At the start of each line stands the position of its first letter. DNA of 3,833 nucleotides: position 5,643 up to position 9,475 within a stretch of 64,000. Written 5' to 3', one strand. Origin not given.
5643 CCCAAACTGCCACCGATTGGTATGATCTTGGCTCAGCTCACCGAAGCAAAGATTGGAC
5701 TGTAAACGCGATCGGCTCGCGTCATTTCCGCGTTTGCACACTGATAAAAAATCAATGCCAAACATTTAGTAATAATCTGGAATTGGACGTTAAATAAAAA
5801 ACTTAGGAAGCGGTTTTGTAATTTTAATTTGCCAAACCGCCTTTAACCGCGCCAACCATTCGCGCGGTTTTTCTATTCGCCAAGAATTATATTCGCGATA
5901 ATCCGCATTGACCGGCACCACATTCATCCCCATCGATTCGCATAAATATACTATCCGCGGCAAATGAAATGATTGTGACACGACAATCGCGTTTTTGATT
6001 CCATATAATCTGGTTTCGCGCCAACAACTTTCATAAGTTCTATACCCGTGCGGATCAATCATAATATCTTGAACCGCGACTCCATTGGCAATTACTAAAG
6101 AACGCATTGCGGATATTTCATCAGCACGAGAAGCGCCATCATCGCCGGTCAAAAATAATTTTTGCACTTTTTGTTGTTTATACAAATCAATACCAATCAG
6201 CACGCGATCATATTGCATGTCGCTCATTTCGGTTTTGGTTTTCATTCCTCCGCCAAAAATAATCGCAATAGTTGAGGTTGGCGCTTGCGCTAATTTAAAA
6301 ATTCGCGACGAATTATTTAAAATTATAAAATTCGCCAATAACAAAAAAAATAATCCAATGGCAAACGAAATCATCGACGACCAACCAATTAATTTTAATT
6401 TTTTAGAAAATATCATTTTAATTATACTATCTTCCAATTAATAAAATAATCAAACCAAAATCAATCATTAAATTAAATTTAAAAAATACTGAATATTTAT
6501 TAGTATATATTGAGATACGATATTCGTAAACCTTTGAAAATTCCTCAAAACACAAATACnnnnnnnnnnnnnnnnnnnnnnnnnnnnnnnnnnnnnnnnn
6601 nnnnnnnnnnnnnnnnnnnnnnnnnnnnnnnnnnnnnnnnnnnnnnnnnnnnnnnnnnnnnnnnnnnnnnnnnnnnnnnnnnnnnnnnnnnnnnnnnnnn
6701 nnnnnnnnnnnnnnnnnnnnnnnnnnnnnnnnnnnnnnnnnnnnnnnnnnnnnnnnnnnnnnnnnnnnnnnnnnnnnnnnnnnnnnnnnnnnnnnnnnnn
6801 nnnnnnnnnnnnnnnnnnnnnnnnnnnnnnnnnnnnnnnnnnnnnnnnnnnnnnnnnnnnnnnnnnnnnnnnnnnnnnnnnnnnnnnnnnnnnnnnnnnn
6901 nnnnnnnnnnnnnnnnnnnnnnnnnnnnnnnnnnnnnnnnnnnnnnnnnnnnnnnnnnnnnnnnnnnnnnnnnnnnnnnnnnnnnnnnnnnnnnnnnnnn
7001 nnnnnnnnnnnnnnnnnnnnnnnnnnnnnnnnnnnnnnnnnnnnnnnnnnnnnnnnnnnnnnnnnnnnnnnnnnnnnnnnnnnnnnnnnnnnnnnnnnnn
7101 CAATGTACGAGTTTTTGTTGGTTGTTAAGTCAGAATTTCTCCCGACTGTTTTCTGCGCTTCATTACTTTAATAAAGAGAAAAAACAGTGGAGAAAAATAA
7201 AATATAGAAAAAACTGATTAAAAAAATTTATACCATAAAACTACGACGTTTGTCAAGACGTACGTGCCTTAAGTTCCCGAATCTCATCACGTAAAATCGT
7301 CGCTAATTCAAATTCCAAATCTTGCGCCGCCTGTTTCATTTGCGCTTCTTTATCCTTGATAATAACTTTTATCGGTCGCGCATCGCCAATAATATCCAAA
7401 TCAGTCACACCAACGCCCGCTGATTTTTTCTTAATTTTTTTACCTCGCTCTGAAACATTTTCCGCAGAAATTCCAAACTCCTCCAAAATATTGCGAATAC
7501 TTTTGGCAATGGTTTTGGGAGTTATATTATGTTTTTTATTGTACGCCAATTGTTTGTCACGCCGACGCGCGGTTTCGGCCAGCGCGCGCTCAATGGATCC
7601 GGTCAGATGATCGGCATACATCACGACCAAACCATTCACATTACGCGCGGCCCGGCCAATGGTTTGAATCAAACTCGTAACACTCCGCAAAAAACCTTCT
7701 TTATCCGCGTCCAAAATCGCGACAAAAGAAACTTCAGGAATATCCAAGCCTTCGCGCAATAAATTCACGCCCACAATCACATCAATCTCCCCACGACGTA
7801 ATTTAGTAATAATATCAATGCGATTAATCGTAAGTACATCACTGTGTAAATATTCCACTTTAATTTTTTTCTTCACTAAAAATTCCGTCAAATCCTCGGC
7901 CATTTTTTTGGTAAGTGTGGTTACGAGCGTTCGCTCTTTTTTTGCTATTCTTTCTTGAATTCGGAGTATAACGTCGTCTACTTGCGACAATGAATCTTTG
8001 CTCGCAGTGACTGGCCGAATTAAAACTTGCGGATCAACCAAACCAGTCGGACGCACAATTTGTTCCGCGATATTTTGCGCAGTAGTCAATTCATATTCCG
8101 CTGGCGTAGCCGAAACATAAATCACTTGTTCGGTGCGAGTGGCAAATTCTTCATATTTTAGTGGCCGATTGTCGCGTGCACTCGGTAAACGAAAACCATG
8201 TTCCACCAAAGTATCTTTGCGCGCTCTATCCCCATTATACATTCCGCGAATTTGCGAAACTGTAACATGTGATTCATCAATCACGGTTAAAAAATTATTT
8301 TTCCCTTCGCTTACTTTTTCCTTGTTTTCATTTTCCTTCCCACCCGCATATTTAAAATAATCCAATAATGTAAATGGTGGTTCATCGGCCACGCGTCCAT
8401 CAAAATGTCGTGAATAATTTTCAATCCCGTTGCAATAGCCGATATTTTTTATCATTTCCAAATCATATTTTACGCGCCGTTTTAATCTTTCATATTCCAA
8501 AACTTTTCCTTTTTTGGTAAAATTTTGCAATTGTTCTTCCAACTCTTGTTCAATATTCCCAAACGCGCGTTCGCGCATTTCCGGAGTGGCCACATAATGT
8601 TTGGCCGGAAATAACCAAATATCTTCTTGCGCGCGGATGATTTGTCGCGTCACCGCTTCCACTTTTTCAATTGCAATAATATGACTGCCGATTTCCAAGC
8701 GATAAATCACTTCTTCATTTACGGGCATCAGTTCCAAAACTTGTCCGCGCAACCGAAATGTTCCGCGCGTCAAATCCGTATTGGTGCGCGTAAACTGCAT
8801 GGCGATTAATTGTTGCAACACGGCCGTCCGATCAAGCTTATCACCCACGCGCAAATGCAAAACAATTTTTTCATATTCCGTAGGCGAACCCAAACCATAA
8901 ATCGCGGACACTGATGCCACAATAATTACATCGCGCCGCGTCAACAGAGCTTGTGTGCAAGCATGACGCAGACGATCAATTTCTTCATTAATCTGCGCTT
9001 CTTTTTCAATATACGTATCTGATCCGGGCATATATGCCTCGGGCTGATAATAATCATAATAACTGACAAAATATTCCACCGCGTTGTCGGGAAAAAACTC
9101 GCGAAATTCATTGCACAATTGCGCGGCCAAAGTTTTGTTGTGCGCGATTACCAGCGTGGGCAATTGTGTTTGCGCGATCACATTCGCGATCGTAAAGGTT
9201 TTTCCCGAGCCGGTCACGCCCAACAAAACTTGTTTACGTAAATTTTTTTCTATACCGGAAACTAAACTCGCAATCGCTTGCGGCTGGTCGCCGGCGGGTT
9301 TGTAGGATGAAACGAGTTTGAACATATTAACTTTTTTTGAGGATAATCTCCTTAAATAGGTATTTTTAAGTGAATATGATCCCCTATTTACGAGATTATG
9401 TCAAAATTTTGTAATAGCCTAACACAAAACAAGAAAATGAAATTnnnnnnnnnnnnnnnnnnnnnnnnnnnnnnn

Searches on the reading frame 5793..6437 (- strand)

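Call 21: search_protein_families(library=pfam, proteins=[window:5793-6437:-], max_evalue=0.0001)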
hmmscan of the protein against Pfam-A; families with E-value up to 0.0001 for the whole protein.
window:5793-6437:- (215 aa): 1 family
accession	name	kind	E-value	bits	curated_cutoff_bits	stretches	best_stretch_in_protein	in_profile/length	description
PF02698.23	DUF218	-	2.4e-17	63.5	27.6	1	58-185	3-110/133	DUF218 domain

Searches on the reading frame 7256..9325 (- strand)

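Call 21: search_protein_families(library=pfam, proteins=[window:7256-9325:-], max_evalue=0.0001)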
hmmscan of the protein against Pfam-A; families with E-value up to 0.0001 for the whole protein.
window:7256-9325:- (690 aa): 6 families
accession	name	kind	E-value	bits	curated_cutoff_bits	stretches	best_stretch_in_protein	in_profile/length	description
PF17757.6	UvrB_inter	-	1.7e-20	73.4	22.9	1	156-244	1-91/91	UvrB interaction domain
PF12344.14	UvrB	-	1.9e-20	72.8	27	1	569-611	1-43/43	Ultra-violet resistance protein B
PF00271.37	Helicase_C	-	3e-20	72.9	23.5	1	459-562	11-109/110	Helicase conserved C-terminal domain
PF04851.21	ResIII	-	6.8e-13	49.3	22.5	1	10-89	4-84/164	Type III restriction enzyme, res subunit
PF02151.25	UVR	-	1.1e-07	31.8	21.5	1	654-687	2-35/36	UvrB/uvrC motif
PF00270.35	DEAD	-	4.8e-06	26.8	26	0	14-81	4-72/167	DEAD/DEAH box helicase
